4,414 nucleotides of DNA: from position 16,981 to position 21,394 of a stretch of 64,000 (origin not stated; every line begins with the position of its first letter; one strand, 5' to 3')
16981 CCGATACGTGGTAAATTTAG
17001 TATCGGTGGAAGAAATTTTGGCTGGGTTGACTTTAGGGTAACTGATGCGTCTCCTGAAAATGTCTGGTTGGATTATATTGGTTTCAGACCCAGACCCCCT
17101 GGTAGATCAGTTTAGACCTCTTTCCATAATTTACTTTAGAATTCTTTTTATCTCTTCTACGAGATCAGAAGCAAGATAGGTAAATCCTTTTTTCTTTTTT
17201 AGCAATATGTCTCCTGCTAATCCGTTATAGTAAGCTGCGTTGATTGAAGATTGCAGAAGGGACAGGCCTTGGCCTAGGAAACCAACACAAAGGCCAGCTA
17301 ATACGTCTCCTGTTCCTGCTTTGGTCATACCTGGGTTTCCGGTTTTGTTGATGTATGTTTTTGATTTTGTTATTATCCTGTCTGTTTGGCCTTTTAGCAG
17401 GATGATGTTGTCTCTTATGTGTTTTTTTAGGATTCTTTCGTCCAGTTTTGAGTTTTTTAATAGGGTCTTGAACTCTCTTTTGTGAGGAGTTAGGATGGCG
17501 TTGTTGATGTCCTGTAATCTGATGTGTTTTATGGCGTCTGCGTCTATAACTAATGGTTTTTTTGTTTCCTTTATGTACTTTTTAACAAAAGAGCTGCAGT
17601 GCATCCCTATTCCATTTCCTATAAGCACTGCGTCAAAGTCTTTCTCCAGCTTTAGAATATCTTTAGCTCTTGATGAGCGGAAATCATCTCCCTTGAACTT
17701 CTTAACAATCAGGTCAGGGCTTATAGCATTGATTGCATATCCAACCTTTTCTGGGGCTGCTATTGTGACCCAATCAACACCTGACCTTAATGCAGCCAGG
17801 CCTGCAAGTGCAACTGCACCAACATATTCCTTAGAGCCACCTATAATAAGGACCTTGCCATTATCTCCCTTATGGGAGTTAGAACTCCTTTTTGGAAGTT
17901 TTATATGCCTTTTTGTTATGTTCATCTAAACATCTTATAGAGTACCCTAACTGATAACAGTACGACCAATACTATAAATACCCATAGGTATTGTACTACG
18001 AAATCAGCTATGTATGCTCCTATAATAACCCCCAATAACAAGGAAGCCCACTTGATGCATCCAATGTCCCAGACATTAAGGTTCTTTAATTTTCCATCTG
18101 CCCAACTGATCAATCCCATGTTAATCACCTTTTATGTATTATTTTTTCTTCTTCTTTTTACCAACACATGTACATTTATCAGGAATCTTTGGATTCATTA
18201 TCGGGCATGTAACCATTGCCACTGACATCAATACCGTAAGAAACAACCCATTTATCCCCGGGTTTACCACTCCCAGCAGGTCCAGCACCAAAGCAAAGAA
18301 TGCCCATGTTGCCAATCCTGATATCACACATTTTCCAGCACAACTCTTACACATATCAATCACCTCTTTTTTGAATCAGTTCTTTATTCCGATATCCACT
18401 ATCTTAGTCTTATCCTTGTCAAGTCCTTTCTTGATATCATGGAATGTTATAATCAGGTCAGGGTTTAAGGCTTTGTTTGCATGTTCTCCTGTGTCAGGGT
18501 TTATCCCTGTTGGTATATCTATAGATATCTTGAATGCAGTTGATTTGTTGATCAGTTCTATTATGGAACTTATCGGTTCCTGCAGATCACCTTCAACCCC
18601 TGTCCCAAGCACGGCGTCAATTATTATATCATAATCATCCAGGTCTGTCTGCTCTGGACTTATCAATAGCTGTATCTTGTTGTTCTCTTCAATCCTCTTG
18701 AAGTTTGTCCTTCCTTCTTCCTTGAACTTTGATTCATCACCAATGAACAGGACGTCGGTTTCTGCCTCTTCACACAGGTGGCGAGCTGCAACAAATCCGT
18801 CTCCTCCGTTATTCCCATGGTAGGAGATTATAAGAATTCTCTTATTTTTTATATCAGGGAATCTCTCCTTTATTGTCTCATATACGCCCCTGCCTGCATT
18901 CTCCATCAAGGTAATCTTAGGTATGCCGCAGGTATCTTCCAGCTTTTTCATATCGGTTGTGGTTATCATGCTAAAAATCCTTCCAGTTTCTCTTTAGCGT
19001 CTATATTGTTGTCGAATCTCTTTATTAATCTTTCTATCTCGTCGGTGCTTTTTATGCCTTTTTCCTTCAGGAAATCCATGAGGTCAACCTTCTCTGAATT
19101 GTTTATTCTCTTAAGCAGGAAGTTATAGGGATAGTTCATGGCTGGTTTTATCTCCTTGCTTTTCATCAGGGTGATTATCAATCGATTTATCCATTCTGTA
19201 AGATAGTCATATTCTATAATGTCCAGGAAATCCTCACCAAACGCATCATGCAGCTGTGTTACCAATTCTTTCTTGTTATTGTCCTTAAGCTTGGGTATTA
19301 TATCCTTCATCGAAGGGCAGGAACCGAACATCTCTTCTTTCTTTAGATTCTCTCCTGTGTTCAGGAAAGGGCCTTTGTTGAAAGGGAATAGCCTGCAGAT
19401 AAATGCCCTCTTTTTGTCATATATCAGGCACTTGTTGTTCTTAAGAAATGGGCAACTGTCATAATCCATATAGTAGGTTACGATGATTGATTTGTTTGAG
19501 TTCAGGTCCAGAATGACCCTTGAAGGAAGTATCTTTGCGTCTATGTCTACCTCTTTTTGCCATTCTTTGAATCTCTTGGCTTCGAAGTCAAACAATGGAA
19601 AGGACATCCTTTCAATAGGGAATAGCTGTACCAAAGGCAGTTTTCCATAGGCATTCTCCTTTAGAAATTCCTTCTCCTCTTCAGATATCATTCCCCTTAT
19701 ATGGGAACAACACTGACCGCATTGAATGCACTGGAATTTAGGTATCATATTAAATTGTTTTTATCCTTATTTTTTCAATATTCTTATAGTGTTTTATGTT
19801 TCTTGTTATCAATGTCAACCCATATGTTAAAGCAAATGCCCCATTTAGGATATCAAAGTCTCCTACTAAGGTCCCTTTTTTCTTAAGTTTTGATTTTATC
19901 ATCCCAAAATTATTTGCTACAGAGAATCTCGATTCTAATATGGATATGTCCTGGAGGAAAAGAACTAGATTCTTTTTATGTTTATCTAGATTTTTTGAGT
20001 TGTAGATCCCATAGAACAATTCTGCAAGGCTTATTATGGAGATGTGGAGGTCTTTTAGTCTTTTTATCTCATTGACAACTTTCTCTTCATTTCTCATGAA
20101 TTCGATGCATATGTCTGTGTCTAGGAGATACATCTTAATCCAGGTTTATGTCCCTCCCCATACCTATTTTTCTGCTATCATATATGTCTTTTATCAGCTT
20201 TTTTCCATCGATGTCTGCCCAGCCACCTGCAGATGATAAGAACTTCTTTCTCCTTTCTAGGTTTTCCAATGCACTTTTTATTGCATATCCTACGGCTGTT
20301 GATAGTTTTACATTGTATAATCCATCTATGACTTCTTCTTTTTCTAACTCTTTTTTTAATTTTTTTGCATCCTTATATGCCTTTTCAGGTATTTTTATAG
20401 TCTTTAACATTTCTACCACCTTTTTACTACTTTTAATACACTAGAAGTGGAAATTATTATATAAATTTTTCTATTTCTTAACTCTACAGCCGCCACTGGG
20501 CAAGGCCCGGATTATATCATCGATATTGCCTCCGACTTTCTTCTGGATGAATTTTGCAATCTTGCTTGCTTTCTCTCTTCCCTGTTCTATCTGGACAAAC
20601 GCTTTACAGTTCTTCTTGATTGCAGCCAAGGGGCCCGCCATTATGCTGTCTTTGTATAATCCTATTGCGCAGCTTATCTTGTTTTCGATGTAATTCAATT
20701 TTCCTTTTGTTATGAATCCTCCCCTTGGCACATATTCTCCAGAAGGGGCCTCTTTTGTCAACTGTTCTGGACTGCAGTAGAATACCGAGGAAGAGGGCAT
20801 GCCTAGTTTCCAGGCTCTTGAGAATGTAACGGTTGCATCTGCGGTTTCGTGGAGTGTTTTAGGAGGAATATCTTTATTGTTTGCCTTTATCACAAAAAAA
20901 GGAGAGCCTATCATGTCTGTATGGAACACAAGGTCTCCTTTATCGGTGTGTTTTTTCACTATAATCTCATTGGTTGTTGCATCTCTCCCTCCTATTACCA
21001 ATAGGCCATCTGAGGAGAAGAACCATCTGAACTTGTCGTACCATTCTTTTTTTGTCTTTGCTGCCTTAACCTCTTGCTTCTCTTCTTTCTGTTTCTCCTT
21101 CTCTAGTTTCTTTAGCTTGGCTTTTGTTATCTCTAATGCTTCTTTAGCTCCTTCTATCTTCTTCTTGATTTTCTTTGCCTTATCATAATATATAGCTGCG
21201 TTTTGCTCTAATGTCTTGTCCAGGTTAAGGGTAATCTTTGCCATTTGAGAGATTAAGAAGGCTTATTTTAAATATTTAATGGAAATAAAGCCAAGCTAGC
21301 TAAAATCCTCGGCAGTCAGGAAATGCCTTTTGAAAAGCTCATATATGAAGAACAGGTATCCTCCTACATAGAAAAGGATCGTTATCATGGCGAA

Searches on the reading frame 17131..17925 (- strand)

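Call 13: search_protein_families(library=pfam, proteins=[window:17131-17925:-], max_evalue=0.001)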
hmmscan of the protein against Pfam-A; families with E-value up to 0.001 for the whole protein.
window:17131-17925:- (264 aa): 1 family
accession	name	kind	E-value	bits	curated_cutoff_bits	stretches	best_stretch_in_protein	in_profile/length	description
PF01256.23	Carb_kinase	-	2.7e-52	178.1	27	1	25-260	1-241/242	NAD(P)H-hydrate dehydratase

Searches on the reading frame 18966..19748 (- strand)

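Call 14: search_protein_families(library=pfam, proteins=[window:18966-19748:-], max_evalue=0.001)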
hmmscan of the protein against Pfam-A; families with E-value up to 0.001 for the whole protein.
window:18966-19748:- (260 aa): 1 family
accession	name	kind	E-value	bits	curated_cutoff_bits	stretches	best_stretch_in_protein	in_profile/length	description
PF03692.20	CxxCxxCC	-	2.5e-07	31.7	23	1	6-130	1-73/85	Putative zinc- or iron-chelating domain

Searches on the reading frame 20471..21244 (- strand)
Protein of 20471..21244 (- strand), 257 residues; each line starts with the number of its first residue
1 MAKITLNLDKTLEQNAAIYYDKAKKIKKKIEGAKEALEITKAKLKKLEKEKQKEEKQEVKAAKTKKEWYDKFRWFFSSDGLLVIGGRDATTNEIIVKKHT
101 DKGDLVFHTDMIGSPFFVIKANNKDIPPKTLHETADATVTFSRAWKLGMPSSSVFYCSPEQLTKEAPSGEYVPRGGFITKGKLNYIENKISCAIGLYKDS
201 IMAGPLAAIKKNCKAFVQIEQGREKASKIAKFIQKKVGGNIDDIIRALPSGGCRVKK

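Call 14: search_protein_families(library=pfam, proteins=[window:20471-21244:-], max_evalue=0.001)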
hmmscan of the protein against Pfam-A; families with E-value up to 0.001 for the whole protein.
window:20471-21244:- (257 aa): 2 families
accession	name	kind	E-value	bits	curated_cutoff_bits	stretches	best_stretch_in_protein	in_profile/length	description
PF05670.18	NFACT-R_1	-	2.5e-31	108.9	29.8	1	71-181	1-112/112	NFACT protein RNA binding domain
PF05833.16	NFACT_N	-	1.2e-06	28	31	1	3-57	370-424/456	NFACT N-terminal and middle domains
